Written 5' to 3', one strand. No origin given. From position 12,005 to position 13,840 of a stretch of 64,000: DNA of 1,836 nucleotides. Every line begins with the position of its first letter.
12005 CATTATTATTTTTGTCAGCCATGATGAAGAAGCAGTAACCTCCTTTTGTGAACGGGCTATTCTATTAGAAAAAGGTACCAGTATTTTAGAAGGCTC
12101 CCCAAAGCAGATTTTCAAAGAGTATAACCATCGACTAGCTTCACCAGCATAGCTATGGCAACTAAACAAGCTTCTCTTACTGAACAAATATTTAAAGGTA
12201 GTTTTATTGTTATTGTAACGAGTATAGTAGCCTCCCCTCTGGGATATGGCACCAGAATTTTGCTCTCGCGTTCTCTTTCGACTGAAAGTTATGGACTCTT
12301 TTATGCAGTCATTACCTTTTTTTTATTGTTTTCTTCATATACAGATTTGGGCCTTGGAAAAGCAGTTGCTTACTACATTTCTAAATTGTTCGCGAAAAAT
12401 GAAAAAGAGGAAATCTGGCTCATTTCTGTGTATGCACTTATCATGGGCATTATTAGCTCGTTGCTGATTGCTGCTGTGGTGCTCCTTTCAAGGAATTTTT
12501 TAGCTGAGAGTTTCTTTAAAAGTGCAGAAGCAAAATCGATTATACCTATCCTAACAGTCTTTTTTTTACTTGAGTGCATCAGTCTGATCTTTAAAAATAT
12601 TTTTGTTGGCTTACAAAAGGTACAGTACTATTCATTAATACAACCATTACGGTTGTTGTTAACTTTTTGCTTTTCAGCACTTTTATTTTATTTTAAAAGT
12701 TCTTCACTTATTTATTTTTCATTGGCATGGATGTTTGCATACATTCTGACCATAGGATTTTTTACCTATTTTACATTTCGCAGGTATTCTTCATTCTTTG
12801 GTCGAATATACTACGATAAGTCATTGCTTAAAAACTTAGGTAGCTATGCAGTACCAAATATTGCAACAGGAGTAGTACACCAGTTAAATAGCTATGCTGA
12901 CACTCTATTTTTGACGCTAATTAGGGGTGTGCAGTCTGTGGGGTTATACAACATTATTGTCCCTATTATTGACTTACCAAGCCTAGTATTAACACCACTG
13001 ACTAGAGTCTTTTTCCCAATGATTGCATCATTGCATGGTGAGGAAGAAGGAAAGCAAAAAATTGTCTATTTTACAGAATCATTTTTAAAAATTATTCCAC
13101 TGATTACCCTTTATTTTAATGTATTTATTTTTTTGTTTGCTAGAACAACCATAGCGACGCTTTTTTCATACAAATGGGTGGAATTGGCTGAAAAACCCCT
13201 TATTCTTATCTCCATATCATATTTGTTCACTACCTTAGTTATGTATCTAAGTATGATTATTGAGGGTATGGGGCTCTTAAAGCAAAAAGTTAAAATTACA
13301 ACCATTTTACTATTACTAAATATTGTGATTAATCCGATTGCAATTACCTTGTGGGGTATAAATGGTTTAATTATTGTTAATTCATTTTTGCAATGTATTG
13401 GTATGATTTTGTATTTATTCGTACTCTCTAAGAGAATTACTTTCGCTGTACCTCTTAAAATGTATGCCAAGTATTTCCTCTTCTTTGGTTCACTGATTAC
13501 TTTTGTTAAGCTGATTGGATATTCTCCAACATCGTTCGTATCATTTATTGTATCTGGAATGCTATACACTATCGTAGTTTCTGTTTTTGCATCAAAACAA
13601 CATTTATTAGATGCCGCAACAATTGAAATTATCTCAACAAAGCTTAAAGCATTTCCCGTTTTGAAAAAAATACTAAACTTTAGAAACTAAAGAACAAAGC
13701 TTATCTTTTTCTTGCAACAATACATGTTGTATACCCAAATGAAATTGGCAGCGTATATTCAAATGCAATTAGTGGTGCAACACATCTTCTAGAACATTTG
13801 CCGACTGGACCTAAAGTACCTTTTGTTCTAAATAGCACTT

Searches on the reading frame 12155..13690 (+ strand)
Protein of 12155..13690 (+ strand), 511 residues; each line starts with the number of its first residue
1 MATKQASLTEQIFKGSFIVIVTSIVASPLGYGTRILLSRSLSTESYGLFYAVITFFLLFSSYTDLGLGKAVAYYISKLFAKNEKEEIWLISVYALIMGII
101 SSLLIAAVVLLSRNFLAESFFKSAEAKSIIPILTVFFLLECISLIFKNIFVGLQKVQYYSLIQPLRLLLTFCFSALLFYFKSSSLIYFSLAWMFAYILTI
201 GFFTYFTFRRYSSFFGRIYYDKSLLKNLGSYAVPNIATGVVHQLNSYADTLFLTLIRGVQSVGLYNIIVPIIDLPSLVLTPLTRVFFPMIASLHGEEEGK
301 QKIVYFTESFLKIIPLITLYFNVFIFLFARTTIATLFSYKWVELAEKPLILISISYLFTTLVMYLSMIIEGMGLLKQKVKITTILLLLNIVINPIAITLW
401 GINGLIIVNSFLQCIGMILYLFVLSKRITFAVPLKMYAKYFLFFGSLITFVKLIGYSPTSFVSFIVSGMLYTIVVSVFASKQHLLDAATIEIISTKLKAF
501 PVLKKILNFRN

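Call 28: search_protein_families(library=pfam, proteins=[window:12155-13690:+], max_evalue=0.01)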
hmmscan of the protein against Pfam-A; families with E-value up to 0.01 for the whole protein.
window:12155-13690:+ (511 aa): 3 families
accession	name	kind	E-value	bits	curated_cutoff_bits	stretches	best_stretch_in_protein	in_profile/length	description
PF01943.22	Polysacc_synt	-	3.4e-29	102.6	28.2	1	14-294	3-274/274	Polysaccharide biosynthesis protein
PF13440.11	Polysacc_synt_3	-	2.2e-16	60.4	23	1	36-345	1-292/293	Polysaccharide biosynthesis protein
PF01554.23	MatE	-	3.2e-07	30.6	24.9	2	52-169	34-154/161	MatE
